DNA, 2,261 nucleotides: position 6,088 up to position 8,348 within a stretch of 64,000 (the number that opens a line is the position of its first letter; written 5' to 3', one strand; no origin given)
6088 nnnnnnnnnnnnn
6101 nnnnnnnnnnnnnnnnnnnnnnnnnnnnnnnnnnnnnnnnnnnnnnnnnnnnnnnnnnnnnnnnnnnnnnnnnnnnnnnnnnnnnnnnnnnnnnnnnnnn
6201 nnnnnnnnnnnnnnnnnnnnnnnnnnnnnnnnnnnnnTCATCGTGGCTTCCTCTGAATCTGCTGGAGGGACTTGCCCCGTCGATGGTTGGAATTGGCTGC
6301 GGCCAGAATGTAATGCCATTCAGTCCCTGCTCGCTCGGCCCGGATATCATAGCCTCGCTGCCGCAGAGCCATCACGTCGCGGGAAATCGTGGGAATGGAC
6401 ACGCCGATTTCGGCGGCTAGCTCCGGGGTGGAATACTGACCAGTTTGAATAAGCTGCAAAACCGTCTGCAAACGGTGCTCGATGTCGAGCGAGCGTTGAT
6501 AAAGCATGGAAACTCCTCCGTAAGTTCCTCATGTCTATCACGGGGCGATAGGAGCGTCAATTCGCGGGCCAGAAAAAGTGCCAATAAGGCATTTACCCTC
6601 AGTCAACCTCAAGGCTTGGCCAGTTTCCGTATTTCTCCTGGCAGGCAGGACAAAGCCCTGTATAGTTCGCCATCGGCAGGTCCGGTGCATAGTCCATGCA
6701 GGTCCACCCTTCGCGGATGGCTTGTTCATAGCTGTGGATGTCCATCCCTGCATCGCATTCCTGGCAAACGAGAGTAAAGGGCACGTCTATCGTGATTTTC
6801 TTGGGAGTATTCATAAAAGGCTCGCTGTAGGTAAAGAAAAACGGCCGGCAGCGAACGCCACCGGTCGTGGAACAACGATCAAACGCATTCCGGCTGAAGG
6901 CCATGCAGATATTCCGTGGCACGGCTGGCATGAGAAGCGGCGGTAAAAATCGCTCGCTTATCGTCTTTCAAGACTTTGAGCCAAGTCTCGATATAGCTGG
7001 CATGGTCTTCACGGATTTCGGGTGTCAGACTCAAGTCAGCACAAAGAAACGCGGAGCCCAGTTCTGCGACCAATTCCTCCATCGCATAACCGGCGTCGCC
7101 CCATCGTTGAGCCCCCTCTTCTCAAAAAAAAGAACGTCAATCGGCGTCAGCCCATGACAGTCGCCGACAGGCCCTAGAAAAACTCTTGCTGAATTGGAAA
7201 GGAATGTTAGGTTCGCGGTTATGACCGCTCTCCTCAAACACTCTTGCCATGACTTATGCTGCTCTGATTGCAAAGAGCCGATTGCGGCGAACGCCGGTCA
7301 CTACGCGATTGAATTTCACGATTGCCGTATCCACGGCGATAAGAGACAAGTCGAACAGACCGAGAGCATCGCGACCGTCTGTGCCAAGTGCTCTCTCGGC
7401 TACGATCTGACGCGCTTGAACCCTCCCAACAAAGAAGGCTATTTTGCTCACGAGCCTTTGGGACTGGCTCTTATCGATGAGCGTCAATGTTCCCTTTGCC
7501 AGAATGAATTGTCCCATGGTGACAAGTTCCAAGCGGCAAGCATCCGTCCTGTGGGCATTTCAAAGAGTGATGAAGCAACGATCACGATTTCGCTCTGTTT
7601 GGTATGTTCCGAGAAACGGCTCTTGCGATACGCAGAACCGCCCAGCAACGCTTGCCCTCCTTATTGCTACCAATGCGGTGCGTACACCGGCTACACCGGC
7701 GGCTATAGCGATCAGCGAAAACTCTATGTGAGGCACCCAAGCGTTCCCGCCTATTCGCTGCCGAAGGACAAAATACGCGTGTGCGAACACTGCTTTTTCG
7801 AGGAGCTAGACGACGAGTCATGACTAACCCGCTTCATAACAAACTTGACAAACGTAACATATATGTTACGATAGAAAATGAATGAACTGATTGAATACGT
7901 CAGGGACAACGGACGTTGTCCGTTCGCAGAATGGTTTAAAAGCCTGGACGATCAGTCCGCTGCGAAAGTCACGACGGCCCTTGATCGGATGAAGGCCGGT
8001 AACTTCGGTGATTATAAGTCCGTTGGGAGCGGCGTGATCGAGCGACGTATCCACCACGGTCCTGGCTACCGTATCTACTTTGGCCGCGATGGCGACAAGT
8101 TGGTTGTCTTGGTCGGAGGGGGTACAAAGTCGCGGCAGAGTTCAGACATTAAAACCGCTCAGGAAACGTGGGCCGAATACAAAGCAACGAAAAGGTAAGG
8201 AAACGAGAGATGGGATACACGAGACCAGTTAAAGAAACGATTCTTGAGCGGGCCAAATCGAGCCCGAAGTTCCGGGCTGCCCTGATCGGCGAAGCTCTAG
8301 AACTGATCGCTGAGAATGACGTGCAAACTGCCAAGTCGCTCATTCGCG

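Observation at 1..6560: One coupled operon joins a type I RM system to a Lamassu-like nuclease under a single HTH regulator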

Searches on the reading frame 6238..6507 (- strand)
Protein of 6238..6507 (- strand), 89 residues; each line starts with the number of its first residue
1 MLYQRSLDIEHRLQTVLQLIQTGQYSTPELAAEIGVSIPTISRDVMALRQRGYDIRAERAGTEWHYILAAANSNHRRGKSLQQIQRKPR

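Call 5: search_protein_families(library=pfam, proteins=[window:6238-6507:-], max_evalue=0.1)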
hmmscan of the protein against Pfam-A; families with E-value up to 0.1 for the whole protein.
window:6238-6507:- (89 aa): 15 families
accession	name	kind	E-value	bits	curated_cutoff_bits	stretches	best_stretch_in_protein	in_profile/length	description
PF08279.18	HTH_11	-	4e-08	33.4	25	1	12-60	1-51/55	HTH domain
PF25213.1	HVO_A0261_N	-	9.4e-05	22.7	35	1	8-53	9-53/86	HVO_A0261 N-terminal domain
PF01325.25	Fe_dep_repress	-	0.0015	19.1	26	1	9-55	6-53/60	Iron dependent repressor, N-terminal DNA binding domain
PF08220.18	HTH_DeoR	-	0.0016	18.6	21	1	12-53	1-43/57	DeoR-like helix-turn-helix domain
PF13412.12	HTH_24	-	0.0016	18.5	21.9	1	18-53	11-46/48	Winged helix-turn-helix DNA-binding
PF01371.25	Trp_repressor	-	0.0019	18.6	27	1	8-48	34-73/88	Trp repressor protein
PF13384.12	HTH_23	-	0.002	18.3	24.6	1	8-43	3-36/50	Homeodomain-like domain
PF01022.26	HTH_5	-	0.003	17.8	22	1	12-52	4-43/47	Bacterial regulatory protein, arsR family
PF13518.12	HTH_28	-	0.008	16.7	25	1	11-50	1-38/52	Helix-turn-helix domain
PF13545.12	HTH_Crp_2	-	0.0083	16.5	27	1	26-53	24-51/70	Crp-like helix-turn-helix domain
PF13936.12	HTH_38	-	0.018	15.2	27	0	19-45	16-41/44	Helix-turn-helix domain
PF08281.18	Sigma70_r4_2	-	0.031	14.3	25.7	1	13-45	15-47/54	Sigma-70, region 4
PF14090.12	HTH_39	-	0.037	14.3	21.3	1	21-59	12-48/70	Winged helix-turn-helix domain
PF01047.28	MarR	-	0.072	13.4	24.6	0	18-53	11-46/59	MarR family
PF00440.29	TetR_N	-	0.088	13.1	24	0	26-43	18-35/47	Bacterial regulatory proteins, tetR family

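Call 6: search_protein_families(library=padloc, proteins=[window:6238-6507:-], max_evalue=0.1)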
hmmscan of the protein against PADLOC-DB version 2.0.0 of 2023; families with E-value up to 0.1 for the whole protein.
window:6238-6507:- (89 aa): 13 families
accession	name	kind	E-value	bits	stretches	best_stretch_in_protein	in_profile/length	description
PDLC01457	WYL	-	6.6e-07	27.1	1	12-70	5-61/229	"CAS-I,CAS-II,CAS-III,CAS-IV,CAS-V,CAS-VI; associated_signaling"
PDLC01434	CasR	-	0.00014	19.8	1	8-53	125-170/191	"CAS-I,CAS-II,CAS-III,CAS-IV,CAS-V,CAS-VI; associated_signaling"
PDLC01848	CARF3--CARF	-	0.00015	19.5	1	8-56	134-180/197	-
PDLC01849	CARF3--CARF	-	0.00022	19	1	6-53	133-180/197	-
PDLC01268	CasR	-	0.00023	19.2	1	8-53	121-166/179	"CAS-I,CAS-II,CAS-III,CAS-IV,CAS-V,CAS-VI; associated_signaling"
PDLC01438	Csa3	-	0.00032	18.8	1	4-68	142-201/305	"CAS-I,CAS-II,CAS-III,CAS-IV,CAS-V,CAS-VI; associated_signaling"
PDLC01044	Csa3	-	0.0004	18.3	1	9-53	134-178/194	Type I-A associated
PDLC01152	HTH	-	0.002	16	1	28-69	24-62/63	HTH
PDLC01879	CARF3--CARF_TM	-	0.0027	15.4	1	11-53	156-199/222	-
PDLC01766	Cas3c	-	0.0046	13.2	1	8-57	5-53/1009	-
PDLC01852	CARF3--CARF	-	0.0076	14.2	1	10-53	142-186/208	-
PDLC01860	CARF3--CARF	-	0.015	13.4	1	11-53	143-186/210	-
PDLC04133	mad1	-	0.025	12.9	1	25-43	6-24/60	mads_1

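Call 62: find_homologous_proteins(query=window:6238-6507:-, max_evalue=0.001)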
Query window:6238-6507:- (89 aa): 254 proteins with E <= 0.001 among 254 candidates; the best 120 are listed.
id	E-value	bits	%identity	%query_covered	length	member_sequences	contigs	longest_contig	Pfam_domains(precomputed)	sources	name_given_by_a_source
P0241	1.1e-50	186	100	100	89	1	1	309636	PF08279.19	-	-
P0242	9.6e-43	161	85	100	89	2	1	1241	PF08279.19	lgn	-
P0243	1.4e-40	154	82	100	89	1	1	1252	PF08279.19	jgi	jgi:predicted DNA-binding transcriptional regulator YafY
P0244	8.3e-33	130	73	100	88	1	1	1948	PF08279.19,PF01022.27,PF08220.19,PF01325.26,PF25213.2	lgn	-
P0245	3.3e-30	121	67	100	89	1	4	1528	PF08279.19,PF25213.2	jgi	jgi:DeoR/GlpR family transcriptional regulator of sugar metabolism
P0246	1.6e-29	119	70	100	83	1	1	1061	PF08279.19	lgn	-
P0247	1.7e-29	119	67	100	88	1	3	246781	PF08279.19,PF01325.26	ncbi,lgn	-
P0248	1.1e-28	116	70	100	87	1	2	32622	PF08279.19,PF25213.2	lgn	-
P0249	1.4e-28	116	69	100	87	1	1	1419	PF08279.19,PF25213.2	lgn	-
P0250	3.6e-28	115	65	100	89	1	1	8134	PF08279.19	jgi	jgi:predicted DNA-binding transcriptional regulator YafY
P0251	4.3e-28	115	67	100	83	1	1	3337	PF08279.19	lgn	-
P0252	6.7e-28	114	73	89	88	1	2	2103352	PF08279.19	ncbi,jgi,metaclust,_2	metaclust:\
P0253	2.1e-27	112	70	100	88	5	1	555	PF08279.19,PF25213.2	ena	-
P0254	2.6e-27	112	67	100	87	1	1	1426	PF08279.19,PF25213.2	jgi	jgi:predicted DNA-binding transcriptional regulator YafY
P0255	3.2e-27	112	65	100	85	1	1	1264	PF08279.19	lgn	-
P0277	1.8e-24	103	62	100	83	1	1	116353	PF08279.19,PF25213.2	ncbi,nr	ncbi:MAG: sugar metabolism transcriptional regulator [Pirellula sp.]|nr:sugar metabolism transcripti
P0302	1.3e-23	100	66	85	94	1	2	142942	PF08279.19,PF13384.13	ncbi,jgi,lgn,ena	-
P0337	9.3e-23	98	71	76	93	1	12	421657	PF08279.19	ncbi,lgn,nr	ncbi:MAG: hypothetical protein BroJett004_11160 [Planctomycetota bacterium]|nr:MAG: hypothetical pro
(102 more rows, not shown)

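Call 63: find_encoding_contigs(protein=P0247, flank=6000, max_places=3)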
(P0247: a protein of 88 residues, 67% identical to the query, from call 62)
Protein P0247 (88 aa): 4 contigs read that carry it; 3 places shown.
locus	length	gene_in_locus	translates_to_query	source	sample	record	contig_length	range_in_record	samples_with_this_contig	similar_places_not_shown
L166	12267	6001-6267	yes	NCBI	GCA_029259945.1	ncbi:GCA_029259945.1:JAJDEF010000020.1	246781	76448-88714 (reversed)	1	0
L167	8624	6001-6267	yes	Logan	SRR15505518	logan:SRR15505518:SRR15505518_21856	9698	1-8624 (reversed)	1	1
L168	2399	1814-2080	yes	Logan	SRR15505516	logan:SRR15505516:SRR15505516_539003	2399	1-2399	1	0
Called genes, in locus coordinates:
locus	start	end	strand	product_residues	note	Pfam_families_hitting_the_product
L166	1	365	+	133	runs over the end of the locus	-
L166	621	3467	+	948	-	PF08751:TrwC, PF01443:Viral_helicase1 (weak), PF02562:PhoH (faint), PF13086:AAA_11 (weak), PF13245:AAA_19, PF13604:AAA_30, PF22232:TraI_hel_assoc_N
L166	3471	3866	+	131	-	-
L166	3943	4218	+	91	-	PF07618:DUF1580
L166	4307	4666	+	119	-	PF05973:Gp49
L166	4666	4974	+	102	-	PF13744:HTH_37, PF13560:HTH_31, PF01381:HTH_3 (weak)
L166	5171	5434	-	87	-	-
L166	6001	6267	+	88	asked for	PF01325:Fe_dep_repress (weak), PF08279:HTH_11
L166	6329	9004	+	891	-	PF20464:MmeI_N, PF20465:MmeI_hel, PF20473:MmeI_Mtase, PF07669:Eco57I (weak), PF20466:MmeI_TRD, PF20467:MmeI_C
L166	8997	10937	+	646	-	PF00270:DEAD (weak)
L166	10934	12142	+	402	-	PF10544:T5orf172, PF13455:MUG113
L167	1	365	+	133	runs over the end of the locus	-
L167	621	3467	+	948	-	PF08751:TrwC, PF01443:Viral_helicase1 (weak), PF02562:PhoH (faint), PF13086:AAA_11 (weak), PF13245:AAA_19, PF13604:AAA_30, PF22232:TraI_hel_assoc_N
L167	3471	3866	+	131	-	-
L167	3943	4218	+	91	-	PF07618:DUF1580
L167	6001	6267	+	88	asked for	PF01325:Fe_dep_repress (weak), PF08279:HTH_11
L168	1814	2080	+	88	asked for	PF01325:Fe_dep_repress (weak), PF08279:HTH_11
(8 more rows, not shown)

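Call 64: find_encoding_contigs(protein=P0252, flank=6000, max_places=3)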
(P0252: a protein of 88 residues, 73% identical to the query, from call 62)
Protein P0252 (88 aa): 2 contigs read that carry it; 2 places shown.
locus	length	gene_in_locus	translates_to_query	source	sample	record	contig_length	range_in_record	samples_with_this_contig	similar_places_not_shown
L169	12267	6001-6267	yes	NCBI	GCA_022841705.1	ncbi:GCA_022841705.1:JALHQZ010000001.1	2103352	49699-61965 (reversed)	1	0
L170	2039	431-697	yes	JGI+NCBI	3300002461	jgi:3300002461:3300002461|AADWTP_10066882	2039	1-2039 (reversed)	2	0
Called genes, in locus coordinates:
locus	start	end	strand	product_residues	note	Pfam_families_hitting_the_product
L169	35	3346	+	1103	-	PF13205:Big_5 (faint)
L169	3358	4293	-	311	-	PF08401:ArdcN, PF18818:MPTase-PolyVal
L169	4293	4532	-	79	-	-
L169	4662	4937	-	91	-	-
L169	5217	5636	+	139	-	PF21781:DUF6876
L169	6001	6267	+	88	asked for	PF08279:HTH_11 (weak)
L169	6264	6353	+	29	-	-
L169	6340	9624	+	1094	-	PF00176:SNF2-rel_dom, PF00270:DEAD (weak), PF04851:ResIII, PF00271:Helicase_C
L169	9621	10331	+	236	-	PF14335:DUF4391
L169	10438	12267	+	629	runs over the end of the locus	PF01555:N6_N4_Mtase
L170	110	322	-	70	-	-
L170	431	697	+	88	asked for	PF08279:HTH_11 (weak)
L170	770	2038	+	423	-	?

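Call 65: find_encoding_contigs(protein=P0277, flank=7000, max_places=2)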
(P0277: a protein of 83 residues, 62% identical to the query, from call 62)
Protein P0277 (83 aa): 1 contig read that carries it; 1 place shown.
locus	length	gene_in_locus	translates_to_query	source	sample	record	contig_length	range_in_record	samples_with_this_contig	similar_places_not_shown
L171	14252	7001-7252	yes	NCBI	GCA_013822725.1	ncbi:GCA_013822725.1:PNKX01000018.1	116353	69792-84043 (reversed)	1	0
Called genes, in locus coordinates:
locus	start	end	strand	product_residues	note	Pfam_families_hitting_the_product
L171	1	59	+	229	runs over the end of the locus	-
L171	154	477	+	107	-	PF07618:DUF1580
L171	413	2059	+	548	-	PF13481:AAA_25, PF03796:DnaB_C (faint)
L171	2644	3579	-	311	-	-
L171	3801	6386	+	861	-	PF03235:GmrSD_N, PF07510:GmrSD_C, PF14088:DUF4268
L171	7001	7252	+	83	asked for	PF25213:HVO_A0261_N (weak), PF08279:HTH_11 (weak)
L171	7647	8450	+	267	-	-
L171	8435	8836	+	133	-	PF04471:Mrr_cat, PF13156:Mrr_cat_2 (weak), PF22722:NA-iREase1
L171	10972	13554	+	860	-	-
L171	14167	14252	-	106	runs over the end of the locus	-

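Call 66: find_encoding_contigs(protein=P0337, flank=7000, max_places=4)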
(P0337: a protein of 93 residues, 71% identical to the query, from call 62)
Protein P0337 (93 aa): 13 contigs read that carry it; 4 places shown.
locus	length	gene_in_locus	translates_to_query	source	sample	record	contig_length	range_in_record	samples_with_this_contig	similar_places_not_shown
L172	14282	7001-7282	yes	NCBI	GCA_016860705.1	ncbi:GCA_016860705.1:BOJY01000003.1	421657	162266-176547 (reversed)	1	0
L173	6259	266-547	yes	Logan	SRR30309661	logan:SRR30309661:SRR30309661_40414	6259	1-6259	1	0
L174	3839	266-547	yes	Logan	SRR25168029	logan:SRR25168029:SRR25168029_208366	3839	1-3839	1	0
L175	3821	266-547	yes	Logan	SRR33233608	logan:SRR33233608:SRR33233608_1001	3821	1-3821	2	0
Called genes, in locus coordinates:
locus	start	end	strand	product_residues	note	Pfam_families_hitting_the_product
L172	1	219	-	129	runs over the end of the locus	PF00196:GerE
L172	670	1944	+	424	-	PF09903:DUF2130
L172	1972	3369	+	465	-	PF13289:SIR2_2 (weak)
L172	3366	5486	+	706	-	PF01935:DUF87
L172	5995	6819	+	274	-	PF08401:ArdcN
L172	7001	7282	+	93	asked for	PF08279:HTH_11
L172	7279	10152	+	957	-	PF00176:SNF2-rel_dom, PF00270:DEAD (weak), PF04851:ResIII, PF00271:Helicase_C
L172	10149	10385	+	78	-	-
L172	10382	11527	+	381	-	PF06114:Peptidase_M78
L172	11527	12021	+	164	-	PF14367:DUF4411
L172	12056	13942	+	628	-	PF01555:N6_N4_Mtase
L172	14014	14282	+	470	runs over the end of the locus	PF04326:SLFN_AlbA_2, PF21247:Fic-like_C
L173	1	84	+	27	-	?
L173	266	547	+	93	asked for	PF08279:HTH_11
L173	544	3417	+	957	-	PF13872:AAA_34 (faint), PF00176:SNF2-rel_dom, PF00270:DEAD (weak), PF04851:ResIII, PF00271:Helicase_C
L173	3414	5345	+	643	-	PF01555:N6_N4_Mtase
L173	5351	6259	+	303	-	?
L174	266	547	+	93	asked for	PF08279:HTH_11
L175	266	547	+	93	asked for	PF08279:HTH_11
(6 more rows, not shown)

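Call 67: find_encoding_contigs(protein=P0302, flank=7000, max_places=2)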
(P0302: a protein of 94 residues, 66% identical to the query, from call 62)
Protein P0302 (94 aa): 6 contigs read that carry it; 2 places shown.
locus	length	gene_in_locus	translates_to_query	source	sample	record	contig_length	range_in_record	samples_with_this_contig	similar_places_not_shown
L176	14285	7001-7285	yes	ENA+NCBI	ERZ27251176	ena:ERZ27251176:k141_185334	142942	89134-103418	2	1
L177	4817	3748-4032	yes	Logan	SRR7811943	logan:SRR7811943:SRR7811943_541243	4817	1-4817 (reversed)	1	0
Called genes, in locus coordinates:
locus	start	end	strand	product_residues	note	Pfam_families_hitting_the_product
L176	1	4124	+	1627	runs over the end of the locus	PF28553:WH_1, PF28554:DUF8437, PF00176:SNF2-rel_dom (faint), PF04851:ResIII (weak), PF28555:Helicase_dom, PF00271:Helicase_C (faint)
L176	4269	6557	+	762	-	PF13166:AAA_13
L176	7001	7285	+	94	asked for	PF13384:HTH_23 (weak), PF08279:HTH_11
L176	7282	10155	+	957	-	PF13872:AAA_34 (faint), PF00176:SNF2-rel_dom, PF00270:DEAD (weak), PF04851:ResIII, PF00271:Helicase_C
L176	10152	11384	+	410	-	PF17761:DUF1016_N, PF06250:YhcG_C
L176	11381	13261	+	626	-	PF01555:N6_N4_Mtase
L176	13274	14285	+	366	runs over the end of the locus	PF13676:TIR_2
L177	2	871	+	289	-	?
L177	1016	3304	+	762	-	PF13166:AAA_13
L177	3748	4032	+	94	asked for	PF13384:HTH_23 (weak), PF08279:HTH_11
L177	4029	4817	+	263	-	?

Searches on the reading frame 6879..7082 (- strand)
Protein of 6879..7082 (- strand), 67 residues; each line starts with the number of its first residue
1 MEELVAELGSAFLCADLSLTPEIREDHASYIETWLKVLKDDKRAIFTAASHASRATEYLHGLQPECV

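Call 35: search_protein_families(library=pfam, proteins=[window:6879-7082:-], max_evalue=0.01)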
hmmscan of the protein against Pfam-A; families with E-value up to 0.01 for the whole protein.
window:6879-7082:- (67 aa): 1 family
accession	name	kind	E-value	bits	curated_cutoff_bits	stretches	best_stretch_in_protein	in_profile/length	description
PF18818.7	MPTase-PolyVal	-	2.5e-21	76.5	27.5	1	1-51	77-126/126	Zincin-like metallopeptidase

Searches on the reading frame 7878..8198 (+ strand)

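Call 35: search_protein_families(library=pfam, proteins=[window:7878-8198:+], max_evalue=0.01)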
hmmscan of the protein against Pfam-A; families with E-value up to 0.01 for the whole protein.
window:7878-8198:+ (106 aa): 1 family
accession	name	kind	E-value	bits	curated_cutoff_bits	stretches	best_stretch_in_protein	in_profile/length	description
PF05973.20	Gp49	-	1.3e-06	28.8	23.9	1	18-90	1-78/90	Phage derived protein Gp49-like (DUF891)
